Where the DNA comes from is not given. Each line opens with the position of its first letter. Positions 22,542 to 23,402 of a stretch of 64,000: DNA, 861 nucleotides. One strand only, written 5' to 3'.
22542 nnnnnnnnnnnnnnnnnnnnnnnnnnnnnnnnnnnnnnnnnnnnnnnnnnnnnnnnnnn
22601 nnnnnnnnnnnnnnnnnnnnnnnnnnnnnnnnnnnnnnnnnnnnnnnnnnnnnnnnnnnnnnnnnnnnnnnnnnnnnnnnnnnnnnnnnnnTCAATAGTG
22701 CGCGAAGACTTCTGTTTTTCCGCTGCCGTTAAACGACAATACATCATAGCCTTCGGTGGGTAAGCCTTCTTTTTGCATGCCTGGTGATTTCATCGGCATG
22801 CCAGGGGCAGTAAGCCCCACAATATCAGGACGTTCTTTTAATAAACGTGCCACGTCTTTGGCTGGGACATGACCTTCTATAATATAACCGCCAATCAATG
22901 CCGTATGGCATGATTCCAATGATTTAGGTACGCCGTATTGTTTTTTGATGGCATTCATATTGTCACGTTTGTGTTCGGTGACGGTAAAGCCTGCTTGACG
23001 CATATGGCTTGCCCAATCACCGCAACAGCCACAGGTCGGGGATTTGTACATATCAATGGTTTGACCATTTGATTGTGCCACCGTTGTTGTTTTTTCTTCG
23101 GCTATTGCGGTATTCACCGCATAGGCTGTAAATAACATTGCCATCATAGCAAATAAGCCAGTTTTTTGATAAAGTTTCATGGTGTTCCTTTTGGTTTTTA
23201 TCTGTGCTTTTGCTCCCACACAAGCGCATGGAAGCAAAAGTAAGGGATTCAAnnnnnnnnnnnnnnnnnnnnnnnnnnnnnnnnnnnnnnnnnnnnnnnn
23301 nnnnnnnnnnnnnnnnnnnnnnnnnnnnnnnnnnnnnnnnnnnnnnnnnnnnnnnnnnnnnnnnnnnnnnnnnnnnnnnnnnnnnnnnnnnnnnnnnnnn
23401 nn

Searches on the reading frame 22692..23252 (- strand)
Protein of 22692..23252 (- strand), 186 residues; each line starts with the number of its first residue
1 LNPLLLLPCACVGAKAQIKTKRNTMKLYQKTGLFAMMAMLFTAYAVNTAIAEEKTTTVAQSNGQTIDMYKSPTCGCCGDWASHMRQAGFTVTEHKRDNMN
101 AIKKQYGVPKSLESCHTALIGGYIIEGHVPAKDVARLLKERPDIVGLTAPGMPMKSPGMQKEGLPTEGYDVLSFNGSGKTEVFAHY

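Call 5: search_protein_families(library=ncbifam, proteins=[window:22692-23252:-])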
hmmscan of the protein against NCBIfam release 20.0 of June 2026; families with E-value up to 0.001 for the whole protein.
window:22692-23252:- (186 aa): 0 families

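Call 7: search_protein_families(library=pfam, proteins=[window:22692-23252:-])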
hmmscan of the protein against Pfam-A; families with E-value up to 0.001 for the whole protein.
window:22692-23252:- (186 aa): 1 family
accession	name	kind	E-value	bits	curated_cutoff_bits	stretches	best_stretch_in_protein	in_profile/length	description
PF04214.18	DUF411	-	1.9e-26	92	27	1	112-159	1-48/48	Protein of unknown function, DUF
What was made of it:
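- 22692..23252 (-): DUF411 (CopG-like, CGCC motif) periplasmic protein, a conserved neighbour of these cus operons. PF04214, E = 1.9e-26 (call 7).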
